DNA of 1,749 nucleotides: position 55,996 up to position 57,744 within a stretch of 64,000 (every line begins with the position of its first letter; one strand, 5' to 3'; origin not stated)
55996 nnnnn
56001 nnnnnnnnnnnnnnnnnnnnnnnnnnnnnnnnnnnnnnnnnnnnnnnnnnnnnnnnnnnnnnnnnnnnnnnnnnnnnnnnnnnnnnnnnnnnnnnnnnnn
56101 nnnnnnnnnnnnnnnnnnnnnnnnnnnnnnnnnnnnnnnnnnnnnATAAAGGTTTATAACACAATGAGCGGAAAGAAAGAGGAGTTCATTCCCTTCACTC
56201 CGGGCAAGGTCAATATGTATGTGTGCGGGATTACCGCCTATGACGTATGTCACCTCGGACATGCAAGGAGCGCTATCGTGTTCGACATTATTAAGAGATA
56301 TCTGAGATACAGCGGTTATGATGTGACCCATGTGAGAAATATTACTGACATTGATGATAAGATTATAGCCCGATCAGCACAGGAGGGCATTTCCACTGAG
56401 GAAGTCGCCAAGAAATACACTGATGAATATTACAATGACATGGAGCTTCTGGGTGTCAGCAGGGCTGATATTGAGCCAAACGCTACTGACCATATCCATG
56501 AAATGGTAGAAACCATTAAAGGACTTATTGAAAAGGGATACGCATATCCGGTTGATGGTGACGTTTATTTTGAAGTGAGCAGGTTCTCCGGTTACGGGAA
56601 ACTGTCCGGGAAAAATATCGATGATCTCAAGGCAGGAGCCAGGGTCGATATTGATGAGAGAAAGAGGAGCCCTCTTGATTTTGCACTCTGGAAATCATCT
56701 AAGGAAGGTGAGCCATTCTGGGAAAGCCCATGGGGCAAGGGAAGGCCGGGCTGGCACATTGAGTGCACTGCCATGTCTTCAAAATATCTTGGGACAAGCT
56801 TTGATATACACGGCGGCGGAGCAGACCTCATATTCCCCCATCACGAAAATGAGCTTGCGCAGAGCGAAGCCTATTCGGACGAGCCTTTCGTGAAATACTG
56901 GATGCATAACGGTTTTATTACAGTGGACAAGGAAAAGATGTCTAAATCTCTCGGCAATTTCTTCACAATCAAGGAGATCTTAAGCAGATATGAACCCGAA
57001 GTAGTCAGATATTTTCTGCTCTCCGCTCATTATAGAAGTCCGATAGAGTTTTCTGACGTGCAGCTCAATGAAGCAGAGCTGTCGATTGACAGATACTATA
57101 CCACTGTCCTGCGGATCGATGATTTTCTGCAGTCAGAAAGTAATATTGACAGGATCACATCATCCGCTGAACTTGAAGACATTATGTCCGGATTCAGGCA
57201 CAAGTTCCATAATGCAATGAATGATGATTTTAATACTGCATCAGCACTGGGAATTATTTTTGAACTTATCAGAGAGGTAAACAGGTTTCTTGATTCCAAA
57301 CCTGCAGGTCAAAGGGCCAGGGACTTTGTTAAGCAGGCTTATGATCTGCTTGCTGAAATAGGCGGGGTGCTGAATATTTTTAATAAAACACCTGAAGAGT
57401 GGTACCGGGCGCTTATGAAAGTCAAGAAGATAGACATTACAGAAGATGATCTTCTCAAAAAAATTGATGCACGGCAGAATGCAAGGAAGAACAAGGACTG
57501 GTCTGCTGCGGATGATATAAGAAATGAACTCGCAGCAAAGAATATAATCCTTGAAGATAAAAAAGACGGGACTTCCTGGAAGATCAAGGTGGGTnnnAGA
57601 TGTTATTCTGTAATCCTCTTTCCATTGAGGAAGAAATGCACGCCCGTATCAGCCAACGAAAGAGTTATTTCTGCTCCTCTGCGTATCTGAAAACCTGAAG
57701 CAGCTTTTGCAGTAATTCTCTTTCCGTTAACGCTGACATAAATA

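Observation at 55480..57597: Uninterrupted CysE-CysS fusion (serine acetyltransferase fused to cysteinyl-tRNA synthetase)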

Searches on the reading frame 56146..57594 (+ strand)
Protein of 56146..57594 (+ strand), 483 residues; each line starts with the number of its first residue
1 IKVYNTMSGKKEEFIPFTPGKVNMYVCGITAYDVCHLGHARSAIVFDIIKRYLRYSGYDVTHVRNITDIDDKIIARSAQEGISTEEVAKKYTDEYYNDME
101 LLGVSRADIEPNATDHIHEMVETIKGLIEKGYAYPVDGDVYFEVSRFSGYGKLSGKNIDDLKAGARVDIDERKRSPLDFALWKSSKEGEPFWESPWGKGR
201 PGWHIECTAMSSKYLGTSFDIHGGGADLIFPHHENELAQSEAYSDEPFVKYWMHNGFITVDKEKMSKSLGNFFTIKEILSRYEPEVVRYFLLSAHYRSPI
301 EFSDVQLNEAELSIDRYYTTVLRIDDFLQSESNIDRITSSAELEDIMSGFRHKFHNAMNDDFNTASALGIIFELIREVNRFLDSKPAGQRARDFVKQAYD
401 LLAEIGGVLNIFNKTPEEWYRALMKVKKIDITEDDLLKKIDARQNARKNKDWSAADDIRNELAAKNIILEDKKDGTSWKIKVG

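Call 47: search_solved_structures(query=window:56146-57594:+, show_alignments=1, max_evalue=1e-30)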
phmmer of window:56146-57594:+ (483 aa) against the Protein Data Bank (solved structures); distinct sequences matched with E-value up to 1e-30: 8.
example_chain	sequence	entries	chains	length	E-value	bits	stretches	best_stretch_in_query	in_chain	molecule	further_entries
8qhp_A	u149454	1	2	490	4.6e-146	490.7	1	1-479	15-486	Cysteine--tRNA ligase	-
1li5_A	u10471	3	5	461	6.9e-143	480.2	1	1-480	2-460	CYSTEINYL-TRNA SYNTHETASE | Cysteine--tRNA ligase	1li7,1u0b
3tqo_A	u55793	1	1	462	1.9e-142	478.7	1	1-479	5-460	Cysteinyl-tRNA synthetase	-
6ujd_A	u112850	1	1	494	6.8e-95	321.9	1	1-480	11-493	Cysteine--tRNA ligase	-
9yru_A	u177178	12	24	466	1.4e-87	297.8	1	3-385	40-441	Cysteine--tRNA ligase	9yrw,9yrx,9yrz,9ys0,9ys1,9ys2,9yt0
3sp1_A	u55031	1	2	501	1.6e-68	234.9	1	1-479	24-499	Cysteinyl-tRNA synthetase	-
8hfm_A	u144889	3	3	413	3.3e-66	227.3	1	13-319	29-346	L-cysteine:1D-myo-inositol 2-amino-2-deoxy-alpha-D-glucopyranoside ligase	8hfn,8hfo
3c8z_A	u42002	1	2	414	3.3e-66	227.3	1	13-319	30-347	Cysteinyl-tRNA synthetase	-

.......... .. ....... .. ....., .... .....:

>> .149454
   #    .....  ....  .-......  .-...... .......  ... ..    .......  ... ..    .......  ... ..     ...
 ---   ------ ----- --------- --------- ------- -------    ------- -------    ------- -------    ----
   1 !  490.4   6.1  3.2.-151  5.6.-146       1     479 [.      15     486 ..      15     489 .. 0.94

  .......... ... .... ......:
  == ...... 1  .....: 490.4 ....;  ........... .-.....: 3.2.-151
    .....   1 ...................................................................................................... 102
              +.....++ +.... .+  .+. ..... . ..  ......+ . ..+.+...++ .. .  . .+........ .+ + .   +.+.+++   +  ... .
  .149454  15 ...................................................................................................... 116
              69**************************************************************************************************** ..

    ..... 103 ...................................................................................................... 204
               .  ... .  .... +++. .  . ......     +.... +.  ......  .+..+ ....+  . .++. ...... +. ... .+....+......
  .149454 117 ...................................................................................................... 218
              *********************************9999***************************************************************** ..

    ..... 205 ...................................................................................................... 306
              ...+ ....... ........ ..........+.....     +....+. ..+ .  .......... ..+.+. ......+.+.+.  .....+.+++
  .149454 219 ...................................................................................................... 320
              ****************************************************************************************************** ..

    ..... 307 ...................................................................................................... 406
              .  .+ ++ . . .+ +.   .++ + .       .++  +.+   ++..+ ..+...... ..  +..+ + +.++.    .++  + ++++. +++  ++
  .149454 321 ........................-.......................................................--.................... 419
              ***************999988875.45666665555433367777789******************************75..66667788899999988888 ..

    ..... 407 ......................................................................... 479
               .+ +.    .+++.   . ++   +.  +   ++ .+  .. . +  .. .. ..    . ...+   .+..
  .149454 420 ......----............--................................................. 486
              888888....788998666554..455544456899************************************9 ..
